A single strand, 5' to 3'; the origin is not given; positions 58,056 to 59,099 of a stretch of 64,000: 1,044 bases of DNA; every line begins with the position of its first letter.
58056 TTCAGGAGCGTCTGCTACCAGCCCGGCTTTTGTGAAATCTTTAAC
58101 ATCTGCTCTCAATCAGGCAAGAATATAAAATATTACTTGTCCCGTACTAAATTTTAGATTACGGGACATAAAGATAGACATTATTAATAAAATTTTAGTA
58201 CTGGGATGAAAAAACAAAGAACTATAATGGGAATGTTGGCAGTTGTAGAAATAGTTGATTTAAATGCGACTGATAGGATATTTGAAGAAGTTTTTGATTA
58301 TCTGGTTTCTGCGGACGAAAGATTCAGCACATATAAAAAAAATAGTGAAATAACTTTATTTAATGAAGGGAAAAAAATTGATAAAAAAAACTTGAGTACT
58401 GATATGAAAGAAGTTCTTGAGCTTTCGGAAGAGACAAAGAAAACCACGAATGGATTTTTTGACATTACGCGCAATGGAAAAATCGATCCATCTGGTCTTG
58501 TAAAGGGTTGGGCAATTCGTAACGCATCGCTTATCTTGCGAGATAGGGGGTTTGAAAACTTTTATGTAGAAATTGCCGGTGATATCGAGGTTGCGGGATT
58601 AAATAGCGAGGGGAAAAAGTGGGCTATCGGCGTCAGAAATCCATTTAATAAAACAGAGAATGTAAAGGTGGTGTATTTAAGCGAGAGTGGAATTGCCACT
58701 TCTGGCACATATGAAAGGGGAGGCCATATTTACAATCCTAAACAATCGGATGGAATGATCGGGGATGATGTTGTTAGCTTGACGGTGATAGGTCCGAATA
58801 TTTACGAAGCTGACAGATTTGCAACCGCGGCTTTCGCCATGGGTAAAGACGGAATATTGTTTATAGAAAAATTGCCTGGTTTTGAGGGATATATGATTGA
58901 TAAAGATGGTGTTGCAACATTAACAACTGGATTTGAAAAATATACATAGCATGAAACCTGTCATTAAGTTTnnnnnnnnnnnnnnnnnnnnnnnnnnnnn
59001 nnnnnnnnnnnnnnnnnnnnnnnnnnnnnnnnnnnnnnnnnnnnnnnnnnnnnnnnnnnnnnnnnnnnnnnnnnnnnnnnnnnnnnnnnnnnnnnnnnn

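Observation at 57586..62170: Flavinylation / membrane redox module (FMN-binding protein + ApbE + RnfD-like::FNR fusion) next to a two-component system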

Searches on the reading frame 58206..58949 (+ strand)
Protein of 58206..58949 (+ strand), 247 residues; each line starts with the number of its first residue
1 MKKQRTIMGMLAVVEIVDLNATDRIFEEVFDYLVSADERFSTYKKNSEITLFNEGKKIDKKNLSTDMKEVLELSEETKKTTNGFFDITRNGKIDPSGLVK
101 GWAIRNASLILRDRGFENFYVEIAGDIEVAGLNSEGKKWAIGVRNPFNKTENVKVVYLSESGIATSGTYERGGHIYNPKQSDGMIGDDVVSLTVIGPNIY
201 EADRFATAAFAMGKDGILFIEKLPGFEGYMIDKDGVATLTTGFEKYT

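Call 3: search_protein_families(library=pfam, proteins=[window:58206-58949:+], max_evalue=0.01)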
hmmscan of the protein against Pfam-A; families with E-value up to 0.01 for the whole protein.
window:58206-58949:+ (247 aa): 1 family
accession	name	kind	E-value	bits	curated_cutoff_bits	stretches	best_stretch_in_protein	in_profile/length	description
PF02424.20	ApbE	-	1.3e-36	126.9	25.6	2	92-227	125-263/266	ApbE family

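Call 4: search_protein_families(library=ncbifam, proteins=[window:58206-58949:+], max_evalue=0.01)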
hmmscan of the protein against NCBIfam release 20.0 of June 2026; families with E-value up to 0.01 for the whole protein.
window:58206-58949:+ (247 aa): 1 family
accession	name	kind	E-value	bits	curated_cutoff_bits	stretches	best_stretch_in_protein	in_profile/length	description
NF007774.0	PRK10461.1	equivalog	2.3e-22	79.4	498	2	93-236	181-332/351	FAD:protein FMN transferase ApbE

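Call 17: search_solved_structures(query=window:58206-58946:+, max_evalue=0.001, show_alignments=2)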
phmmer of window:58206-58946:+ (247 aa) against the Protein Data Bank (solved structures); distinct sequences matched with E-value up to 0.001: 13.
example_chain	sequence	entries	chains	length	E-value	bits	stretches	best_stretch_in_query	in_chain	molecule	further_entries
4xgw_A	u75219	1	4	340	3.6e-20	75.8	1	93-237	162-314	FAD:protein FMN transferase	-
2o18_A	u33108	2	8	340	1.2e-19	74.1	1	93-237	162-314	Thiamine biosynthesis lipoprotein apbE | FAD:protein FMN transferase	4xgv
4xgx_A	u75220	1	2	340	2.2e-18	69.9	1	93-237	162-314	FAD:protein FMN transferase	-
6nxi_A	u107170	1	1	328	4.3e-18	69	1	93-220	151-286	FAD:protein FMN transferase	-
6nxj_A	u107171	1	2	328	2.4e-17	66.6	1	93-220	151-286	FAD:protein FMN transferase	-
3pnd_A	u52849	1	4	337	1.3e-15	60.9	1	93-237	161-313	Thiamine biosynthesis lipoprotein ApbE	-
5mgy_H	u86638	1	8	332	5.7e-13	52.2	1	93-243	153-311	FAD:protein FMN transferase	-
7esa_A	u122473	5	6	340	2.1e-12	50.4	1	92-243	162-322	FAD:protein FMN transferase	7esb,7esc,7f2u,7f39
1vrm_A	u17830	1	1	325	2.9e-11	46.7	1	88-228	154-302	hypothetical protein TM1553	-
4xdt_A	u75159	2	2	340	2.9e-06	30.3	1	94-234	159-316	FAD:protein FMN transferase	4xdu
4ifu_A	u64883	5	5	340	5.1e-06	29.5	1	94-234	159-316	FAD:protein FMN transferase | Thiamine biosynthesis lipoprotein ApbE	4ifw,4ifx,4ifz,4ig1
7mgt_A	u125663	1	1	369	6.1e-06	29.2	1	95-234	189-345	FAD:protein FMN transferase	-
4xdr_A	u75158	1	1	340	6.7e-05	25.8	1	94-234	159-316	FAD:protein FMN transferase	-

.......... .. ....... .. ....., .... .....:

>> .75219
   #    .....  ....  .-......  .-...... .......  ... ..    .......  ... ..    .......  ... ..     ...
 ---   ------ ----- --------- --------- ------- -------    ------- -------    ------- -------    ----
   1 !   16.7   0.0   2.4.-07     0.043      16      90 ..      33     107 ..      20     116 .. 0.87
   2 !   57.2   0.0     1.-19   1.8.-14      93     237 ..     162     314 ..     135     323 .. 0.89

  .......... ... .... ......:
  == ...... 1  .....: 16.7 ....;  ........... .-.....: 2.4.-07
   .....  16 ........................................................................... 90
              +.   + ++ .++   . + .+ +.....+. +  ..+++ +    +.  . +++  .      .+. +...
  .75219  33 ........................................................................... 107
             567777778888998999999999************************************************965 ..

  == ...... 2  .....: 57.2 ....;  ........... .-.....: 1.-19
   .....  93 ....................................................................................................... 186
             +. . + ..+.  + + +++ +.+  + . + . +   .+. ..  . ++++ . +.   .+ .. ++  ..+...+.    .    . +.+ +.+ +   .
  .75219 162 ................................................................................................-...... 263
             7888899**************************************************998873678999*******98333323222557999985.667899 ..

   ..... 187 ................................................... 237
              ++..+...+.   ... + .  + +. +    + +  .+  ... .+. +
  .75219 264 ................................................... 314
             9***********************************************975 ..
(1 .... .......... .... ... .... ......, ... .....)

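Call 68: find_homologous_proteins(query=window:58206-58946:+, max_evalue=1e-10)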
Query window:58206-58946:+ (247 aa): 7430 proteins with E <= 1e-10 among 8000 candidates; the best 120 are listed.
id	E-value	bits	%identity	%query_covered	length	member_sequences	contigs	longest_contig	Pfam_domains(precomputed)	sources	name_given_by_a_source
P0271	4.0e-153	526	100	97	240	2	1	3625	PF02424.21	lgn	-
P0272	5.5e-119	414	77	100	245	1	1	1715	PF02424.21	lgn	-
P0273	2.8e-117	408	76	100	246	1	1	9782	PF02424.21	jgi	jgi:thiamine biosynthesis lipoprotein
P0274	6.3e-117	407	77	100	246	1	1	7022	PF02424.21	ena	-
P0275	6.2e-116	404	75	100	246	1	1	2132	PF02424.21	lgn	-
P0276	8.3e-116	404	79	96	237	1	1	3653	PF02424.21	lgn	-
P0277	1.1e-114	400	75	100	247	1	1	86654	PF02424.21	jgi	-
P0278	6.3e-114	397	77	96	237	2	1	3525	PF02424.21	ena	-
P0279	1.4e-113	396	74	100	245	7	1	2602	PF02424.21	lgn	-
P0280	5.3e-113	394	75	100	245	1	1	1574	PF02424.21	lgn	-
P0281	5.4e-113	394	74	100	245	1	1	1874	PF02424.21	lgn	-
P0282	1.3e-112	393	73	100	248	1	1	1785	PF02424.21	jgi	jgi:FAD:protein FMN transferase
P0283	1.9e-112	393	75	97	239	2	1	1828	PF02424.21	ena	-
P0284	7.0e-112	391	76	97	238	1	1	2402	PF02424.21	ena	-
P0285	1.9e-111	389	74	97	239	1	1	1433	PF02424.21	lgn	-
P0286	4.3e-111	388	74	100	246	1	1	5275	PF02424.21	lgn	-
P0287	1.2e-110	387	75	97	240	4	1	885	PF02424.21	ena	-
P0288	1.6e-110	386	72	100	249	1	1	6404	PF02424.21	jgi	jgi:FAD:protein FMN transferase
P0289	2.7e-110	386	74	97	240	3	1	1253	PF02424.21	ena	-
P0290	3.1e-110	385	72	100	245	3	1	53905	PF02424.21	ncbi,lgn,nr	ncbi:MAG: FAD:protein FMN transferase [Candidatus Nomurabacteria bacterium]|nr:FAD:protein FMN trans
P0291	3.7e-110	385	70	100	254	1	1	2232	PF02424.21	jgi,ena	-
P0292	4.0e-110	385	71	100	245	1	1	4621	PF02424.21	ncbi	ncbi:MAG: FAD:protein FMN transferase [bacterium]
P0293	2.2e-109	383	75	97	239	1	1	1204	PF02424.21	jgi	jgi:thiamine biosynthesis lipoprotein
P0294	3.7e-109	382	72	100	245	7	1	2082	PF02424.21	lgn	-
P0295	6.2e-109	381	74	97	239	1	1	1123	PF02424.21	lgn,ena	-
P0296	6.3e-109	381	73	100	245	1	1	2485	PF02424.21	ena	-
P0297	8.7e-109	381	72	100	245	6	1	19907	PF02424.21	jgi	-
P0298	1.1e-108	380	73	96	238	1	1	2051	PF02424.21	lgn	-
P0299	4.6e-108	378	71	100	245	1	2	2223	PF02424.21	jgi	jgi:thiamine biosynthesis lipoprotein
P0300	4.8e-108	378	74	96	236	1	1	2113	PF02424.21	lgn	-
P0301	1.2e-107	377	72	96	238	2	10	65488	PF02424.21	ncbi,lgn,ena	-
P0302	3.0e-107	376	74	97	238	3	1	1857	PF02424.21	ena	-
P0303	3.5e-107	375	70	100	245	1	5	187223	PF02424.21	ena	-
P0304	4.5e-107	375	72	97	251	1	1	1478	PF02424.21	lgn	-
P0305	6.7e-107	375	74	96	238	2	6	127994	PF02424.21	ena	-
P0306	1.3e-106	374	71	97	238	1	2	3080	PF02424.21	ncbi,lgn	-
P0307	2.7e-106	372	71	96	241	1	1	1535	PF02424.21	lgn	-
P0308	6.1e-106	371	71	96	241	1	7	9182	PF02424.21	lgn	-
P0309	1.7e-105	370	70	100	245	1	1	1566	PF02424.21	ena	-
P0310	1.4e-104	367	70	96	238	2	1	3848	PF02424.21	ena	-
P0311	2.0e-104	366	70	97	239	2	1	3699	PF02424.21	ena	-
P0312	2.0e-104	366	68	100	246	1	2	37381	PF02424.21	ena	-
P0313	2.2e-104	366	70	97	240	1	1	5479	PF02424.21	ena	-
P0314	5.3e-104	365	72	96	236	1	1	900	PF02424.21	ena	-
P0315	5.3e-104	365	73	96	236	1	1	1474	PF02424.21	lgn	-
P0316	6.9e-104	365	69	96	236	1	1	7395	PF02424.21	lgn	-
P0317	1.8e-103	363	70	96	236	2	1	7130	PF02424.21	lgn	-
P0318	3.7e-103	362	70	97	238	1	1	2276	PF02424.21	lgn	-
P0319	6.9e-103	361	69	100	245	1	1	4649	PF02424.21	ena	-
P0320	2.0e-102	360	66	100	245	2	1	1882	PF02424.21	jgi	-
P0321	3.2e-102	359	68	100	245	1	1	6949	PF02424.21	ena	-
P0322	4.7e-102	359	68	97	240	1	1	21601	PF02424.21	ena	-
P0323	9.6e-102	358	68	100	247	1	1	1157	PF02424.21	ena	-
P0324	1.4e-101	357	68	100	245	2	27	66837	PF02424.21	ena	-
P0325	2.0e-101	357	68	100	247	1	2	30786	PF02424.21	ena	-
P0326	2.1e-101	357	69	97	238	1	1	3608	PF02424.21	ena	-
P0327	4.6e-101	355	68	96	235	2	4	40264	PF02424.21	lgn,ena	-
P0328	8.9e-100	351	67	100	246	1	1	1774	PF02424.21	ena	-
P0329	1.1e-99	351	66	100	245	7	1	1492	PF02424.21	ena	-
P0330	1.6e-99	350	66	100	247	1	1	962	PF02424.21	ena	-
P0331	6.3e-99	348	65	100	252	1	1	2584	PF02424.21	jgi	jgi:thiamine biosynthesis lipoprotein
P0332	8.7e-99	348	70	97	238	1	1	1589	PF02424.21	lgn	-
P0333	3.1e-98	346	69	96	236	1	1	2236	PF02424.21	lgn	-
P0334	3.2e-97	343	64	100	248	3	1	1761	PF02424.21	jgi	jgi:thiamine biosynthesis lipoprotein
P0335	4.1e-97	342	68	97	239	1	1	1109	PF02424.21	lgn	-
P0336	5.6e-97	342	63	100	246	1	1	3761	PF02424.21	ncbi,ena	-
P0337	6.3e-97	342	65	100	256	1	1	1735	PF02424.21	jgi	jgi:thiamine biosynthesis lipoprotein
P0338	9.8e-97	341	67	100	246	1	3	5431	PF02424.21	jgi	jgi:thiamine biosynthesis lipoprotein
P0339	1.9e-96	340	63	100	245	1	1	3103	PF02424.21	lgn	-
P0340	2.1e-96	340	67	100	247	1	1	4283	PF02424.21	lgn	-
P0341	3.5e-96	339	66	100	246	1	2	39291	PF02424.21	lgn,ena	-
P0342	3.7e-96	339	64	100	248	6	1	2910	PF02424.21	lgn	-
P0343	7.6e-96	338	62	100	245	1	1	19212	PF02424.21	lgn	-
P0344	2.8e-95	336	65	100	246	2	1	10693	PF02424.21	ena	-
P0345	3.5e-95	336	62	100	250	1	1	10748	PF02424.21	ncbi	-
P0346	3.7e-95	336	64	100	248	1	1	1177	PF02424.21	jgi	jgi:thiamine biosynthesis lipoprotein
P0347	4.0e-95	336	65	97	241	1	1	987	PF02424.21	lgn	-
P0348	9.2e-95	335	64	97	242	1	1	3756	PF02424.21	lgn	-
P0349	1.3e-94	334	68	97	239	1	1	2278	PF02424.21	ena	-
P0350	1.8e-94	334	66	100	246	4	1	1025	PF02424.21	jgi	jgi:FAD:protein FMN transferase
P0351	1.8e-94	334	62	99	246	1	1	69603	PF02424.21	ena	-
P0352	2.0e-94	334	66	97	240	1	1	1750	PF02424.21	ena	-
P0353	2.1e-94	334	64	100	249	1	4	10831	PF02424.21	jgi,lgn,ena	-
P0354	2.6e-94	333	66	100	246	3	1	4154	PF02424.21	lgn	-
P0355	3.0e-94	333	67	100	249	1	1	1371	PF02424.21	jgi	jgi:thiamine biosynthesis lipoprotein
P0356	3.0e-94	333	66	97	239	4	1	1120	PF02424.21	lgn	-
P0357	4.5e-94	332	64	100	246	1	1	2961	PF02424.21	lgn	-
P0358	8.6e-94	332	63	100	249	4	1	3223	PF02424.21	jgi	-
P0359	6.9e-93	329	62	100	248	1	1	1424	PF02424.21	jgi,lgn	jgi:thiamine biosynthesis lipoprotein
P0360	7.0e-93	329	63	100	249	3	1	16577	PF02424.21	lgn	-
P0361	7.1e-93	329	65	100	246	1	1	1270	PF02424.21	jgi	jgi:thiamine biosynthesis lipoprotein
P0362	8.5e-93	328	62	100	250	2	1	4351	PF02424.21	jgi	jgi:FAD:protein FMN transferase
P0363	8.7e-93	328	66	96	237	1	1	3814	PF02424.21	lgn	-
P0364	1.1e-92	328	64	100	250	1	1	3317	PF02424.21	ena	-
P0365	1.4e-92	328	67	97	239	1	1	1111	PF02424.21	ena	-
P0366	1.8e-92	327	60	100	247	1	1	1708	PF02424.21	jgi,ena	-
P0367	1.8e-92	327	61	100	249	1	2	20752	PF02424.21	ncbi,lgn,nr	ncbi:MAG TPA: FAD:protein FMN transferase [Candidatus Paceibacterota bacterium]|nr:FAD:protein FMN t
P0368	2.2e-92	327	61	100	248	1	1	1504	PF02424.21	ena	-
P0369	2.4e-92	327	63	100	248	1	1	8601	PF02424.21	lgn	-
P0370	2.5e-92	327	63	100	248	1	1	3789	PF02424.21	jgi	jgi:thiamine biosynthesis lipoprotein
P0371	3.6e-92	326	62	100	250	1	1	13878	PF02424.21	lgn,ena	-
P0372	4.5e-92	326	66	97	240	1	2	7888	PF02424.21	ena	-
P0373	5.1e-92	326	63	100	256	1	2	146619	PF02424.21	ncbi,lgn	ncbi:MAG: FAD:protein FMN transferase [Minisyncoccia bacterium]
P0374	7.1e-92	325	63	100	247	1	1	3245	PF02424.21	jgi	jgi:FAD:protein FMN transferase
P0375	7.6e-92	325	63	100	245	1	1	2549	PF02424.21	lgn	-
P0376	7.7e-92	325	60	100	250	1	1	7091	PF02424.21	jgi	jgi:FAD:protein FMN transferase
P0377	7.8e-92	325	64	97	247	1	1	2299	PF02424.21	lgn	-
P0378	8.7e-92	325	63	100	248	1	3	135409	PF02424.21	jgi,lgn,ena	jgi:thiamine biosynthesis lipoprotein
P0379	9.7e-92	325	65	96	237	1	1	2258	PF02424.21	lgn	-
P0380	1.1e-91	325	62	100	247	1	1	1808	PF02424.21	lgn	-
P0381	1.3e-91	325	60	100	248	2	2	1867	PF02424.21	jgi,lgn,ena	-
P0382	1.6e-91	324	61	100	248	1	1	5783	PF02424.21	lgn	-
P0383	1.7e-91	324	60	100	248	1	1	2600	PF02424.21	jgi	jgi:FAD:protein FMN transferase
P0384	2.1e-91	324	61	100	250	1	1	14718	PF02424.21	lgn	-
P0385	2.3e-91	324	65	96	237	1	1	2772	PF02424.21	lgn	-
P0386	2.4e-91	324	62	100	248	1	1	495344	PF02424.21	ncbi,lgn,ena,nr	ncbi:MAG: ApbE family lipoprotein [Parcubacteria group bacterium Gr01-1014_13]|nr:MAG: ApbE family l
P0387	2.4e-91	324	62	100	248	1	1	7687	PF02424.21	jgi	jgi:FAD:protein FMN transferase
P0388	2.8e-91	323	61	100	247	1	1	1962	PF02424.21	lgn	-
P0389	3.1e-91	323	61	100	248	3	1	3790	PF02424.21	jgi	jgi:thiamine biosynthesis lipoprotein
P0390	3.2e-91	323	60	100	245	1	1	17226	PF02424.21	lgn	-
